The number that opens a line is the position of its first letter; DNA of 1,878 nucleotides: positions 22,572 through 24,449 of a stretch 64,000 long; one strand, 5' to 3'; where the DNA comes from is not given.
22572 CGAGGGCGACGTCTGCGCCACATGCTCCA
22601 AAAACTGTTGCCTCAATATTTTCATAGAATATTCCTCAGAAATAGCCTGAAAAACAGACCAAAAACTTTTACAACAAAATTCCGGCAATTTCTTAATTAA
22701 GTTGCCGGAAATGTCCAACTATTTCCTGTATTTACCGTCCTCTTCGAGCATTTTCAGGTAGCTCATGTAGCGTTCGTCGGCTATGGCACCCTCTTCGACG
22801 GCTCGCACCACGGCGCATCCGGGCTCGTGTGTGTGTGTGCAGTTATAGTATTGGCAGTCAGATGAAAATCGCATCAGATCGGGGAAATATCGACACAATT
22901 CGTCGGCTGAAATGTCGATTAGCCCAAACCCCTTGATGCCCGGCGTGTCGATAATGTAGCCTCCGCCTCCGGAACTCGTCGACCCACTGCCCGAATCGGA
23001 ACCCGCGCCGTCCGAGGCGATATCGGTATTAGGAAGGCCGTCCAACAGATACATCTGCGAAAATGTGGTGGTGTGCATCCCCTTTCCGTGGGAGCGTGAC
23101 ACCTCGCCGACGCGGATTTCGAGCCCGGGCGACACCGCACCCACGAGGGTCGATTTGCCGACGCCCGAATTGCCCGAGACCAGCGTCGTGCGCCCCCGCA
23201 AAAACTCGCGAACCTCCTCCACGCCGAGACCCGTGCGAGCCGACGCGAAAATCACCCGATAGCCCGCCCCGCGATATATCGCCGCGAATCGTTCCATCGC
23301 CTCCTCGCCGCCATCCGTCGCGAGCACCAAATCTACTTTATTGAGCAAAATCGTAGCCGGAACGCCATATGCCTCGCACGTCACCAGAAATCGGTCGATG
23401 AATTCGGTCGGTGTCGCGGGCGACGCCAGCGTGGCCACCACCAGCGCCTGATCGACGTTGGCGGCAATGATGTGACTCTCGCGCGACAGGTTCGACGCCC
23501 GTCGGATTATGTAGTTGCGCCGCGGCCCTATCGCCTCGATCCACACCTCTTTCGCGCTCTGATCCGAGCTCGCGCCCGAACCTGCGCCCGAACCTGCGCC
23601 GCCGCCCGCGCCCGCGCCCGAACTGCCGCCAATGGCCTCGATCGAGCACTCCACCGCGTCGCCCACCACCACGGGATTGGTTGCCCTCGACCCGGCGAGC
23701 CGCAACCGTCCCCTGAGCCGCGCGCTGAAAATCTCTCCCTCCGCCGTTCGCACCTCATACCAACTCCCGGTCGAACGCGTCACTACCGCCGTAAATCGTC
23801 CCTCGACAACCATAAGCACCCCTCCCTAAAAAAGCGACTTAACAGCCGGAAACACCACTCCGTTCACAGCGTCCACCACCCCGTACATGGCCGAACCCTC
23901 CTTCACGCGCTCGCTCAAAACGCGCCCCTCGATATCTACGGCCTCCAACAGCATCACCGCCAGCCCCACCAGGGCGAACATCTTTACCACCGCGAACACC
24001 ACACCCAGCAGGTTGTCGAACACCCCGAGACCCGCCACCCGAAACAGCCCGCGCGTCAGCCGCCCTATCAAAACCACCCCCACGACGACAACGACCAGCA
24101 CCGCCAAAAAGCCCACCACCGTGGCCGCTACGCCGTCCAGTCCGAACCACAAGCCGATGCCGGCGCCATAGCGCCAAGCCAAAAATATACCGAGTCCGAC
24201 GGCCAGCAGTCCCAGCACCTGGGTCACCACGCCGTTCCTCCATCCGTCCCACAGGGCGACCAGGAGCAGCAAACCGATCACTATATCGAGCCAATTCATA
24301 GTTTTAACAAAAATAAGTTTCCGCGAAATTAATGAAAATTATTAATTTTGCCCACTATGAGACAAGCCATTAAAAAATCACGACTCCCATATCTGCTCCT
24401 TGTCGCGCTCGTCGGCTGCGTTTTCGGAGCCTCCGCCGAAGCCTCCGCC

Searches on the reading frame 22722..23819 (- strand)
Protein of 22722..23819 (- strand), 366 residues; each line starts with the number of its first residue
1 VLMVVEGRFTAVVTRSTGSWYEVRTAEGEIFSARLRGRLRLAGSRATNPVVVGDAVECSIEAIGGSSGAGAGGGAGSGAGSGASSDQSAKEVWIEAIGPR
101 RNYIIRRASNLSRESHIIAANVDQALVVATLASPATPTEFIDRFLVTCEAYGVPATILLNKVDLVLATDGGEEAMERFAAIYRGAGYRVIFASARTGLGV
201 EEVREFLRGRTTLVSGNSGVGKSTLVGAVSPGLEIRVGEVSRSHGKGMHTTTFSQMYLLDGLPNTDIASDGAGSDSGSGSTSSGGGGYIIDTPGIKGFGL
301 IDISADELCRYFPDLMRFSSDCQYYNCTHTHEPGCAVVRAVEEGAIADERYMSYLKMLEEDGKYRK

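Call 54: search_protein_families(library=pfam, proteins=[window:22722-23819:-])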
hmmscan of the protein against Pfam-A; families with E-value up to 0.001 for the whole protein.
window:22722-23819:- (366 aa): 5 families
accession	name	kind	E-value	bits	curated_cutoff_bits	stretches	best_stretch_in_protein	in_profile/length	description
PF03193.22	RsgA_GTPase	-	1e-47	162.6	30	1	98-260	2-157/174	RsgA GTPase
PF16745.11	RsgA_N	-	1.4e-10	41.2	27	1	13-61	4-47/54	RsgA N-terminal domain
PF00009.33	GTP_EFTU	-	0.00012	22.1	26.5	0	121-207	92-182/188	Elongation factor Tu GTP binding domain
PF13555.12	AAA_29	-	0.00016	21.8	27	1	208-230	22-43/61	P-loop containing region of AAA domain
PF13191.12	AAA_16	-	0.00041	21.3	32.6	0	209-236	24-51/167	AAA ATPase domain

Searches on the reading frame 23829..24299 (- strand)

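Call 54: search_protein_families(library=pfam, proteins=[window:23829-24299:-])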
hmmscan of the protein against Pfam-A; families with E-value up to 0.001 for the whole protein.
window:23829-24299:- (157 aa): 1 family
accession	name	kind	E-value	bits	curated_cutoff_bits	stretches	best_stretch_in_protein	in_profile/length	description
PF02674.22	Colicin_V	-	5.9e-19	68.9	29.3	1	4-143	1-140/144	Colicin V production protein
